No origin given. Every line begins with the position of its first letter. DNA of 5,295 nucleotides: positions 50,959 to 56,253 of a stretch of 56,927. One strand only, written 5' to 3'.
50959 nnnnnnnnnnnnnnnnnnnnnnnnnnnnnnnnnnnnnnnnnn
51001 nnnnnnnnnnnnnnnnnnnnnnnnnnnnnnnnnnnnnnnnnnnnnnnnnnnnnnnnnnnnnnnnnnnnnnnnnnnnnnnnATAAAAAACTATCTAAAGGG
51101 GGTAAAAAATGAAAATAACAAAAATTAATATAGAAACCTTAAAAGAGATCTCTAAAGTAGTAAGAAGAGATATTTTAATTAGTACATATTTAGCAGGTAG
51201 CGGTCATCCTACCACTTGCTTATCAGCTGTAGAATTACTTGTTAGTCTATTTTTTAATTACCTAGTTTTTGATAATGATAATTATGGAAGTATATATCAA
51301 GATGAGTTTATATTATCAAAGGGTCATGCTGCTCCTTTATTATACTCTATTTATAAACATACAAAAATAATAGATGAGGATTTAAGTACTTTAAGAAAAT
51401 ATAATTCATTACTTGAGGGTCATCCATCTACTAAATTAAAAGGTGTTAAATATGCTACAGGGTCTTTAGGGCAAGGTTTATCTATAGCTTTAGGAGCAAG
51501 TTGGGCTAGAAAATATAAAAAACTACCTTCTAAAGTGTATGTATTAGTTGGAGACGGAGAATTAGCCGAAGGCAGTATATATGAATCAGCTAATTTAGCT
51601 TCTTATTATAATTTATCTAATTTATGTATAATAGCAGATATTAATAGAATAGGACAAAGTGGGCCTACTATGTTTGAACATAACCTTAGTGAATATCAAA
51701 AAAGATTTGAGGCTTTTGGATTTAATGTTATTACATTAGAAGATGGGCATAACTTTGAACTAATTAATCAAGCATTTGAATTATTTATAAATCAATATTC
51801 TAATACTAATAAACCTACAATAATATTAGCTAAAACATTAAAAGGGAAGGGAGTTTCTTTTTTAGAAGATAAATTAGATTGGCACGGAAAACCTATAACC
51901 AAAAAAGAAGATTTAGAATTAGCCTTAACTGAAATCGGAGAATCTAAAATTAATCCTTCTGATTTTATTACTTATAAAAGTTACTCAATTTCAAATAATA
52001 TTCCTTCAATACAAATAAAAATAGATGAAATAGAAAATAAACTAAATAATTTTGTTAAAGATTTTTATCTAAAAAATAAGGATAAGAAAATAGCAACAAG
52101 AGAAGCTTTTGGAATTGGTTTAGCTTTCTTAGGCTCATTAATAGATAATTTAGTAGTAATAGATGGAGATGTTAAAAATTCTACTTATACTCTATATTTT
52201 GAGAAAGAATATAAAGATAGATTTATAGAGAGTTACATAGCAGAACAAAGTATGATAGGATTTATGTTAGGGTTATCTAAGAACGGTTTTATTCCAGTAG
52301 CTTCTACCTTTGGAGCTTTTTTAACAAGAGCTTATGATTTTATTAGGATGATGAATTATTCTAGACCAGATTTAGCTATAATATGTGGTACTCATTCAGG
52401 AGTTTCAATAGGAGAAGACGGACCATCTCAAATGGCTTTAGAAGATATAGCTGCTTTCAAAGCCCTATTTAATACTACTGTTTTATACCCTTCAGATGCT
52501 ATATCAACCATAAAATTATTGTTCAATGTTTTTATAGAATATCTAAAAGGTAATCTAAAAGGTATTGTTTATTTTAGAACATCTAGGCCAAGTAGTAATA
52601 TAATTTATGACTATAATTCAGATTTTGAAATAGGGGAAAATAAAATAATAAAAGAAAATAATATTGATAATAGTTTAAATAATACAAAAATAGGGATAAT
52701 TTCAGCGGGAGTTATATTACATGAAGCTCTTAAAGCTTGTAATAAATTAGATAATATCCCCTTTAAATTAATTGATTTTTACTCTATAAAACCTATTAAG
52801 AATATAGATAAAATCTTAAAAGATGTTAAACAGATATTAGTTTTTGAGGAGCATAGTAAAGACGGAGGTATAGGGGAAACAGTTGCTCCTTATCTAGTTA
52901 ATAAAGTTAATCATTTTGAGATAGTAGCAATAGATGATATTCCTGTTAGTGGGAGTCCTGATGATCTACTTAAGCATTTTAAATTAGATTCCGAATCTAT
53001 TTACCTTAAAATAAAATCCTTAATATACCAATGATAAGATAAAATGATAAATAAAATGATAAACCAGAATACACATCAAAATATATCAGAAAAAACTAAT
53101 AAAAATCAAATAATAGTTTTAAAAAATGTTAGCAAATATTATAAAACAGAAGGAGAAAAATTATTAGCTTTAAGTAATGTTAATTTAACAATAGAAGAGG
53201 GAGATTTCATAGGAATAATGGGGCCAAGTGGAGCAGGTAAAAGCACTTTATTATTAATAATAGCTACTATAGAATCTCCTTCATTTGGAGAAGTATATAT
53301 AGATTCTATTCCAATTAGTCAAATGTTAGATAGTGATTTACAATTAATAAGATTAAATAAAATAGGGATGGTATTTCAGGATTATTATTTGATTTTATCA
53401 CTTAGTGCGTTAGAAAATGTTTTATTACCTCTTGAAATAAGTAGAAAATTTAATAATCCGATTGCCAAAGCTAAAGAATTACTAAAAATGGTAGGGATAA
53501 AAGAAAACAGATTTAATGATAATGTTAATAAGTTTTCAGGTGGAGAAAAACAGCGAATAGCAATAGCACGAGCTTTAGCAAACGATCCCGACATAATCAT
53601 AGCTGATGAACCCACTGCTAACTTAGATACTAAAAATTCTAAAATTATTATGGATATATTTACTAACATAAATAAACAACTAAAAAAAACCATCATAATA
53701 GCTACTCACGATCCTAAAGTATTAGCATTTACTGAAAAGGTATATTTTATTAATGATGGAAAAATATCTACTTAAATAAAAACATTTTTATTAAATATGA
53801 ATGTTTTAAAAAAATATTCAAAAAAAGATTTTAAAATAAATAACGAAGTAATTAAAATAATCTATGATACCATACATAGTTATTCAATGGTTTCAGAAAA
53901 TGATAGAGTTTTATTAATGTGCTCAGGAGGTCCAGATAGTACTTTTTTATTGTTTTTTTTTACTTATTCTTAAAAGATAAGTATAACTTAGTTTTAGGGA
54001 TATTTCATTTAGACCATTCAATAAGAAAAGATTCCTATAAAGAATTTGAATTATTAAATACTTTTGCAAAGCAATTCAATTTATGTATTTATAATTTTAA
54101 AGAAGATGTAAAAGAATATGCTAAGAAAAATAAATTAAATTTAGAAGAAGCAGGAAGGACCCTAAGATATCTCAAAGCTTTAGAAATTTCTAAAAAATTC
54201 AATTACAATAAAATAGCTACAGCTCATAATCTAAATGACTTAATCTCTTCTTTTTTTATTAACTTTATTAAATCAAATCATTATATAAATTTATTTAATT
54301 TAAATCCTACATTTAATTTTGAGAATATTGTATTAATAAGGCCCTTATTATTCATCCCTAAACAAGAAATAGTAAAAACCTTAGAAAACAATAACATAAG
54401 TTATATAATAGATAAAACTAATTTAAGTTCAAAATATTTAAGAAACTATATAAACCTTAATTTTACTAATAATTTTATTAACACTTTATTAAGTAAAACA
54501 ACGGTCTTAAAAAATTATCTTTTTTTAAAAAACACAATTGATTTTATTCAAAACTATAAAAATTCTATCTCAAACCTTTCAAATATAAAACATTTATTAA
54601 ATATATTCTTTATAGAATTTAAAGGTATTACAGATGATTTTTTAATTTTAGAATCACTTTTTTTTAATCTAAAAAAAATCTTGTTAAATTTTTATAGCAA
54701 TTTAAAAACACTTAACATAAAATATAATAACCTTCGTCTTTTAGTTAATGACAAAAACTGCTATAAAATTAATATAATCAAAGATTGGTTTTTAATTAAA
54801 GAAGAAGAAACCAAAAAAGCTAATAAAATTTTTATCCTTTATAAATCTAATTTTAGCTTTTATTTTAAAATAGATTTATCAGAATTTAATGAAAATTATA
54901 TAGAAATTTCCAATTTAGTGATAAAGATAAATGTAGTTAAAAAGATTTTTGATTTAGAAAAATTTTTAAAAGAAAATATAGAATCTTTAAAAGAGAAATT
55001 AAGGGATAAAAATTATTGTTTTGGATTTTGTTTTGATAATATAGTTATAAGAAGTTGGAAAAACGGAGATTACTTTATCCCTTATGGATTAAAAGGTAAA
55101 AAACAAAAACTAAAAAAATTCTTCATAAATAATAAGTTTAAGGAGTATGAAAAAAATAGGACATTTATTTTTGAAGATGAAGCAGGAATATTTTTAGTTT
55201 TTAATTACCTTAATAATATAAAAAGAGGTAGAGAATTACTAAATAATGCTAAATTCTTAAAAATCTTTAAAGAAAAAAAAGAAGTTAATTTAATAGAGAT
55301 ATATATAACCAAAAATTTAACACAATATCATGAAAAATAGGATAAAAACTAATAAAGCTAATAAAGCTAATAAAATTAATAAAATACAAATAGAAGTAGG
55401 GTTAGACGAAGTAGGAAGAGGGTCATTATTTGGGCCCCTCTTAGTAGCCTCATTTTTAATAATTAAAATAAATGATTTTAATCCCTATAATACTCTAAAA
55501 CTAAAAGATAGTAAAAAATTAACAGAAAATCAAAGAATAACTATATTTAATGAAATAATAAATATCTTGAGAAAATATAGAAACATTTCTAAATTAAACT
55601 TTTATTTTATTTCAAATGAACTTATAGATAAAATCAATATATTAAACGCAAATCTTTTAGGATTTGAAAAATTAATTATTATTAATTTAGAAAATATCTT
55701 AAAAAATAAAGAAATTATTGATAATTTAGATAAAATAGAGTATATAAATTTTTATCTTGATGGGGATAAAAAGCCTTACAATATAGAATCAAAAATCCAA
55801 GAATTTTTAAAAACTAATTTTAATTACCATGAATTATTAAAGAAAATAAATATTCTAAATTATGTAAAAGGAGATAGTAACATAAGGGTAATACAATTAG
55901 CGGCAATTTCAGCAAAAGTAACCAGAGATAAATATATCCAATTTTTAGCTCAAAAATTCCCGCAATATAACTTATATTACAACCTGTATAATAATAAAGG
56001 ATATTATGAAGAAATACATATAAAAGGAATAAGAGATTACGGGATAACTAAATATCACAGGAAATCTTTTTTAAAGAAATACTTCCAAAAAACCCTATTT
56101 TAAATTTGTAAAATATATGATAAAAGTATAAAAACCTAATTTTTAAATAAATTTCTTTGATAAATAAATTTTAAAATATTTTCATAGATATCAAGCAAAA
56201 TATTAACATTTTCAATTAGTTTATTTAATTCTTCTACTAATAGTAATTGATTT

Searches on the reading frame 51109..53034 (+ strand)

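Call 73: search_protein_families(library=pfam, proteins=[window:51109-53034:+], max_evalue=0.0001)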
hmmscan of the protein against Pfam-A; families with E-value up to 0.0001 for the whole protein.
window:51109-53034:+ (641 aa): 5 families
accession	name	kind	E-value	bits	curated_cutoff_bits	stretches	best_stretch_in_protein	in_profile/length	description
PF00456.26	Transketolase_N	-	3.8e-40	138.3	22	1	29-273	20-272/334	Transketolase, thiamine diphosphate binding domain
PF02779.29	Transket_pyr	-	1.5e-34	119.6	27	1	326-493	1-169/174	Transketolase, pyrimidine binding domain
PF02780.25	Transketolase_C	-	6e-15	55.7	25.9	1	525-631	9-124/124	Transketolase, C-terminal domain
PF13292.11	DXP_synthase_N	-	6.2e-13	49.1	21.2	1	3-177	10-170/274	1-deoxy-D-xylulose-5-phosphate synthase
PF00676.26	E1_dh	-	2.1e-09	37.2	22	1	109-243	92-224/300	Dehydrogenase E1 component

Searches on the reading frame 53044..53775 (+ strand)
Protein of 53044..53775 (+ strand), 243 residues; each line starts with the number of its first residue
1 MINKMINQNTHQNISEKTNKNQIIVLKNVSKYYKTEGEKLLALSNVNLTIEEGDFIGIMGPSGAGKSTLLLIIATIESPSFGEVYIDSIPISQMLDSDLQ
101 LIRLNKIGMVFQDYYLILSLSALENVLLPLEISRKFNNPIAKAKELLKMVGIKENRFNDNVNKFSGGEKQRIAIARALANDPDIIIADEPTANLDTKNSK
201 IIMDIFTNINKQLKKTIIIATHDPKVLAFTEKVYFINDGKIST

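Call 73: search_protein_families(library=pfam, proteins=[window:53044-53775:+], max_evalue=0.0001)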
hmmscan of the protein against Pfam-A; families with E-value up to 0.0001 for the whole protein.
window:53044-53775:+ (243 aa): 3 families
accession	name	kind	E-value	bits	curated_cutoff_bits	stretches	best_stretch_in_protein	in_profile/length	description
PF00005.33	ABC_tran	-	6.5e-34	117.9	25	1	43-192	1-137/137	ABC transporter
PF13304.12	AAA_21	-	4.7e-09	37.2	27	1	154-227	228-303/304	AAA domain, putative AbiEii toxin, Type IV TA system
PF02463.25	SMC_N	-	4.1e-06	26.8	40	0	141-236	121-211/220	RecF/RecN/SMC N terminal domain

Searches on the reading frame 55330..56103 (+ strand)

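Call 73: search_protein_families(library=pfam, proteins=[window:55330-56103:+], max_evalue=0.0001)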
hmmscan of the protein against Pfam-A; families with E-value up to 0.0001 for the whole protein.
window:55330-56103:+ (257 aa): 1 family
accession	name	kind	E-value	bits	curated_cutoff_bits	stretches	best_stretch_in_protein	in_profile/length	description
PF01351.25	RNase_HII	-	2.1e-25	90.3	25.8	1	23-248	1-197/199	Ribonuclease HII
